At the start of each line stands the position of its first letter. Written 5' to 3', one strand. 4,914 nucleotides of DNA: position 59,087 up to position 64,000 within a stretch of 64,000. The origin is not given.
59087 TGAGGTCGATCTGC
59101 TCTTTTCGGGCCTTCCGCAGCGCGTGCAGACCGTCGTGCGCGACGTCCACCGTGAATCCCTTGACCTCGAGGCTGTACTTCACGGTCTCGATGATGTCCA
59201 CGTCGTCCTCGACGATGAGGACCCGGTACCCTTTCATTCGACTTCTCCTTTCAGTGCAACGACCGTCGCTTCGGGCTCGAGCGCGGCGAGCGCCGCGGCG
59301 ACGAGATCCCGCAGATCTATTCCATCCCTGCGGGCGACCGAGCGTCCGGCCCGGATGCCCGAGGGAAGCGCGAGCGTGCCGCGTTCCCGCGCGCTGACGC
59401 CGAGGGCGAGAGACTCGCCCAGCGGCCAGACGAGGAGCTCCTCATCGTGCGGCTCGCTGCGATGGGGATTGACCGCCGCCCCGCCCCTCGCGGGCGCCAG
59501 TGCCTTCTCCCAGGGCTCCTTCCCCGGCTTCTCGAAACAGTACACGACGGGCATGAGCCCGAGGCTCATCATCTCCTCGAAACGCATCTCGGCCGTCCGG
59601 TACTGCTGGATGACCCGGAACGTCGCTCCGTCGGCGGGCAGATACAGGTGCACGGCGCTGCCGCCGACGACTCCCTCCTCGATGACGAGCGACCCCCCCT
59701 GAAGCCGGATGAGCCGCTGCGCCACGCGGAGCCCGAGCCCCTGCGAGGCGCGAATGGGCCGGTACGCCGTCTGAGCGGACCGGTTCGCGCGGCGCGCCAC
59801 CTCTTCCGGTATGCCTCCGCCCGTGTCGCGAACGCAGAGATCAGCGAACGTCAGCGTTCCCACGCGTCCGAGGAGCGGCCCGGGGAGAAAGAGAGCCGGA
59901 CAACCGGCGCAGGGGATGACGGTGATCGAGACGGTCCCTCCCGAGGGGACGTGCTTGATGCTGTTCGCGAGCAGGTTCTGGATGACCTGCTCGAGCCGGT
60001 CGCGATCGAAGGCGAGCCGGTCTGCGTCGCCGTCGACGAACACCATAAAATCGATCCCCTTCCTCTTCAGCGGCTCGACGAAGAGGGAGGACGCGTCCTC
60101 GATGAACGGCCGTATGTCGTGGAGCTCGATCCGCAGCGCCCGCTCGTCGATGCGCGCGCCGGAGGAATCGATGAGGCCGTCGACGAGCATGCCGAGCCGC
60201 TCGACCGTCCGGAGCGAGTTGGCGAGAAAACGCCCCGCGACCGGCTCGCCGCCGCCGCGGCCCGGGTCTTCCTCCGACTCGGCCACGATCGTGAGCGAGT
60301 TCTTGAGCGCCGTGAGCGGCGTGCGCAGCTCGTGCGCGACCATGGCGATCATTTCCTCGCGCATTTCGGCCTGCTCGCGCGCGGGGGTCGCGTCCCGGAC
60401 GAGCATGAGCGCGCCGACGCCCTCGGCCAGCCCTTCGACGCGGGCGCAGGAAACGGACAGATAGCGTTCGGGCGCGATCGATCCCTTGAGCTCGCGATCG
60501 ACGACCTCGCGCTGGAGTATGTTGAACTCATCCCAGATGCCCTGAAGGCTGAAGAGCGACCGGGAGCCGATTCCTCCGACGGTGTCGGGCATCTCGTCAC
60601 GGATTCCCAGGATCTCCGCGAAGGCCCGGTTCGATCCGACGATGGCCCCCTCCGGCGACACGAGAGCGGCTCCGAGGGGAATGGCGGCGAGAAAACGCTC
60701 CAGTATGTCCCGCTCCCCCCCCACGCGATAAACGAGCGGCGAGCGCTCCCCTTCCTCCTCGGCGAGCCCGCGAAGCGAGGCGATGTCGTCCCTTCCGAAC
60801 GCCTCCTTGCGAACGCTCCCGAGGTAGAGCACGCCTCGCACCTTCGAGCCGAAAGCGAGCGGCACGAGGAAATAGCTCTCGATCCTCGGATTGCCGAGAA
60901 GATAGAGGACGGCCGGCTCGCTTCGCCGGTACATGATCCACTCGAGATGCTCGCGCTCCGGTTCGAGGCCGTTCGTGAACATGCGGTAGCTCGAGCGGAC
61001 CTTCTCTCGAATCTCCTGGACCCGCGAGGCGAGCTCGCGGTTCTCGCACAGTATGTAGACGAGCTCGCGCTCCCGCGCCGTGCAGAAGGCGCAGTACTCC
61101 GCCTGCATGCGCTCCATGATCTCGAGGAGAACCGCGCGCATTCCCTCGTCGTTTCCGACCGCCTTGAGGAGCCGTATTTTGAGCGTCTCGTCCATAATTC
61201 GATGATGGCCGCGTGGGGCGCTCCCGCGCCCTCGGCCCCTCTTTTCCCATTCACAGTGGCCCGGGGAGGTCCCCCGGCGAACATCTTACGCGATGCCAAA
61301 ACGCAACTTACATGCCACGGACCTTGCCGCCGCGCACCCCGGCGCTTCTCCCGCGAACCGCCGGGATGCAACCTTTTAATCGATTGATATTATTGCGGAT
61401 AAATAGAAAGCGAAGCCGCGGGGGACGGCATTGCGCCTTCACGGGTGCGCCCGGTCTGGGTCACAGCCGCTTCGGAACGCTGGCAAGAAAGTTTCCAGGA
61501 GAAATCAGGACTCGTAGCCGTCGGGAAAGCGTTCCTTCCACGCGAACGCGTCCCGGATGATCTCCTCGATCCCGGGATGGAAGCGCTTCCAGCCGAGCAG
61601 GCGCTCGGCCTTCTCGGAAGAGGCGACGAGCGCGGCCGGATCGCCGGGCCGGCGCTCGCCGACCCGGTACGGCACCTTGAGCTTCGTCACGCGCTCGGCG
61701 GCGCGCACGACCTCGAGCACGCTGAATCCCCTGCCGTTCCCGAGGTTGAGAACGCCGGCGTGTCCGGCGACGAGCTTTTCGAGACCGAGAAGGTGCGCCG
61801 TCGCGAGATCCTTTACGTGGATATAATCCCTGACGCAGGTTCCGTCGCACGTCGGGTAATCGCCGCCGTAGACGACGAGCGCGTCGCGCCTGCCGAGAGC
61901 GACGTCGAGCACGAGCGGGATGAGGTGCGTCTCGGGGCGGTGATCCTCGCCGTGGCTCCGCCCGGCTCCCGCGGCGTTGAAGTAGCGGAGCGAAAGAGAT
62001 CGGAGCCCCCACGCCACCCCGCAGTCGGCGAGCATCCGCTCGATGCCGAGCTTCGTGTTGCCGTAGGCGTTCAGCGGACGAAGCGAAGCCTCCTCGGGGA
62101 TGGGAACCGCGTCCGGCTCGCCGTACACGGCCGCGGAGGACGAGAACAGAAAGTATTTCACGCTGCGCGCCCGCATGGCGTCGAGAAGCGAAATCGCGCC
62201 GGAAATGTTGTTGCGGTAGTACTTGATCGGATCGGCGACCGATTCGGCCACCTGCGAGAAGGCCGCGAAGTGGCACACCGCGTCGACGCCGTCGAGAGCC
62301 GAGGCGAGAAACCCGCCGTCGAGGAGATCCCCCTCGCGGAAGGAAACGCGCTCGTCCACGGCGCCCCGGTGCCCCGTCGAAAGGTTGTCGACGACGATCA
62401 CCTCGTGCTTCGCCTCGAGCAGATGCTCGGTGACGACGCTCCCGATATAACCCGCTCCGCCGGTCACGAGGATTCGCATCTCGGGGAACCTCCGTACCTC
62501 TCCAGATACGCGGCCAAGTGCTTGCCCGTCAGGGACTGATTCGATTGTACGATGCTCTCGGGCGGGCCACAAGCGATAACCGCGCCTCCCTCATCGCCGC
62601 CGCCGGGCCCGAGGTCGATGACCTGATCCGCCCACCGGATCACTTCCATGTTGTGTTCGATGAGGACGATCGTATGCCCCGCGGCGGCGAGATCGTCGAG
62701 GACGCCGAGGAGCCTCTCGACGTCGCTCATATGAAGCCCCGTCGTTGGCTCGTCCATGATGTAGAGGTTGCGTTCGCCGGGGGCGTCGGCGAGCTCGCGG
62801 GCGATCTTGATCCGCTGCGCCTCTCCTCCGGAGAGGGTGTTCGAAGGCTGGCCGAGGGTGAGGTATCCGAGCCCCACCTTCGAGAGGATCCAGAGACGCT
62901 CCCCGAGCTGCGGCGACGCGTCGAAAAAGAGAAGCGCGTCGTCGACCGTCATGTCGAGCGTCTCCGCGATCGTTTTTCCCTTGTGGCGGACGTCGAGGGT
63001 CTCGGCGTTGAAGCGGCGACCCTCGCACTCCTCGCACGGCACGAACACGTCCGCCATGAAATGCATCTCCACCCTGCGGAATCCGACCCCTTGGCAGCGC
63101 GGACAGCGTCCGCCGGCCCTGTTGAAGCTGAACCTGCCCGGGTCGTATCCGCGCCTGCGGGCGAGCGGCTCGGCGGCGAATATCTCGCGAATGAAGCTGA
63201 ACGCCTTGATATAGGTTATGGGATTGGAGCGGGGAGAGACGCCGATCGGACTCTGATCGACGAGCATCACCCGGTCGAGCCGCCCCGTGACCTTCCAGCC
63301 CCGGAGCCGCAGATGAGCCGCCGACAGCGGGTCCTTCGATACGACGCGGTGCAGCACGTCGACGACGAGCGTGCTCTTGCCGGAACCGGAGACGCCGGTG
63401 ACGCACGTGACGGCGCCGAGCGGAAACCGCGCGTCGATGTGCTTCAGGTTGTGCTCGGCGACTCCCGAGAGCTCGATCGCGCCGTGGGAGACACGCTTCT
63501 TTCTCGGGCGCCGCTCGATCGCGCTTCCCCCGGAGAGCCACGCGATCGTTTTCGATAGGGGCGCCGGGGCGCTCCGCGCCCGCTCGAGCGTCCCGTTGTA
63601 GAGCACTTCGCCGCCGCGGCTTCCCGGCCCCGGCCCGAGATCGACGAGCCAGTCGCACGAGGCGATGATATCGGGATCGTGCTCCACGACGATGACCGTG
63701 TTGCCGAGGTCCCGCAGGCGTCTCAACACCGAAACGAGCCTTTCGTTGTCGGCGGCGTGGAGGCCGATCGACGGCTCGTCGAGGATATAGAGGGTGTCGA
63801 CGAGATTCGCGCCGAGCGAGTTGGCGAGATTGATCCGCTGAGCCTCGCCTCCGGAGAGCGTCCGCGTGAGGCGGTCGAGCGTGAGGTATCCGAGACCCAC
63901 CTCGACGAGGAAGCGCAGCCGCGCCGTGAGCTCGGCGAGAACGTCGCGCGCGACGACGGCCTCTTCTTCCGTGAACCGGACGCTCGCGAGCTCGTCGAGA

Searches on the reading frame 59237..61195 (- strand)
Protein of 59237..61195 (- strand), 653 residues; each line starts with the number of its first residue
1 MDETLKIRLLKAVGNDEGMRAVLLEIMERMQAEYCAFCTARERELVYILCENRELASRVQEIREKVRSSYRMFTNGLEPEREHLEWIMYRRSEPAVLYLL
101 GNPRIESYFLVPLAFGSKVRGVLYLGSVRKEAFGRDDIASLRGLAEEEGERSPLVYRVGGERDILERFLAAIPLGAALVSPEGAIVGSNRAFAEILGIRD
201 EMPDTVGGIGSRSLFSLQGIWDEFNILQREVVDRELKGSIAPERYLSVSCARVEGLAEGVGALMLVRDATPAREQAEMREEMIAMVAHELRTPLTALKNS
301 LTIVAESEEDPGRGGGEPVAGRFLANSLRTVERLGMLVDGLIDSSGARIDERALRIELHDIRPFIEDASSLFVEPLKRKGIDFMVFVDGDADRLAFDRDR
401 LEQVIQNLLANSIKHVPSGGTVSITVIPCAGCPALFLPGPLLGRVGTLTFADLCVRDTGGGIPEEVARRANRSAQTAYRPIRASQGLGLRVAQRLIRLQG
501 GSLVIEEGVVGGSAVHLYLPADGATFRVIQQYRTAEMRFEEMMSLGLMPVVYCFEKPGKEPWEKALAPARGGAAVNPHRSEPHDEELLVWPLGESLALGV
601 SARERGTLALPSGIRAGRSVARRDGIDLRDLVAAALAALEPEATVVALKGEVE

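Call 41: search_protein_families(library=pfam, proteins=[window:59237-61195:-])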
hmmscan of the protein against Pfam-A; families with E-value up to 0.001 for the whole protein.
window:59237-61195:- (653 aa): 4 families
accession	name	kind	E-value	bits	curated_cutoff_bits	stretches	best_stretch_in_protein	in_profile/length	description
PF02518.31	HATPase_c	-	5.2e-15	56.3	26.4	1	397-521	2-109/111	Histidine kinase-, DNA gyrase B-, and HSP90-like ATPase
PF00512.31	HisKA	-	1.4e-09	38.3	26.9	1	278-344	1-60/66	His Kinase A (phospho-acceptor) domain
PF13185.12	GAF_2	-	0.00021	21.9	28.6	1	100-146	83-129/136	GAF domain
PF01590.32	GAF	-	0.00093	20.2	22.4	0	20-146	7-127/133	GAF domain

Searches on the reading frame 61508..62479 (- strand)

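Call 17: search_protein_families(library=pfam, proteins=[window:61508-62479:-])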
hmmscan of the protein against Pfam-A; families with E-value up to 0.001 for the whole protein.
window:61508-62479:- (324 aa): 9 families
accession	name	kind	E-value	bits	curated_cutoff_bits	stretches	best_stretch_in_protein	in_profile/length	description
PF01370.27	Epimerase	-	5.2e-56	190.2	20.9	1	3-247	1-240/240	NAD dependent epimerase/dehydratase family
PF16363.11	GDP_Man_Dehyd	-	1.5e-48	166.4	27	1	4-309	1-330/332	GDP-mannose 4,6 dehydratase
PF01073.25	3Beta_HSD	-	5.7e-16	58.8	22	1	4-121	1-122/280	3-beta hydroxysteroid dehydrogenase/isomerase family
PF13460.12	NAD_binding_10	-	8.1e-13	49.1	27.2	1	7-157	1-138/184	NAD(P)H-binding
PF04321.23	RmlD_sub_bind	-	3.1e-11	43.3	27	1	1-151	1-137/287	RmlD substrate binding domain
PF02719.21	Polysacc_synt_2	-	1.1e-09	38.4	20.2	1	3-151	1-150/293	Polysaccharide biosynthesis protein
PF05368.20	NmrA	-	4.3e-09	36.8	27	1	2-115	4-107/298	NmrA-like family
PF07993.18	NAD_binding_4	-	1.2e-05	25.1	20.1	0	62-123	86-145/258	Male sterility protein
PF08659.16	KR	-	0.00051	20.4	22.6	0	3-30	3-30/180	KR domain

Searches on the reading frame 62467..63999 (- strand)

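Call 17: search_protein_families(library=pfam, proteins=[window:62467-63999:-])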
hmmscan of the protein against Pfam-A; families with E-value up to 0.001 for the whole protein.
window:62467-63999:- (511 aa): 4 families
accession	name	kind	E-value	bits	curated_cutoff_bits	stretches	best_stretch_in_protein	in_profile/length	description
PF00005.33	ABC_tran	-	1.1e-15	58.9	25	1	371-420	88-137/137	ABC transporter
PF13304.12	AAA_21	-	8e-08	33.1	27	0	403-453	252-302/304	AAA domain, putative AbiEii toxin, Type IV TA system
PF02463.25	SMC_N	-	1e-05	25.5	40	0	47-119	136-209/220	RecF/RecN/SMC N terminal domain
PF13481.12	AAA_25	-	0.00046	20.3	27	0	191-235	29-73/195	AAA domain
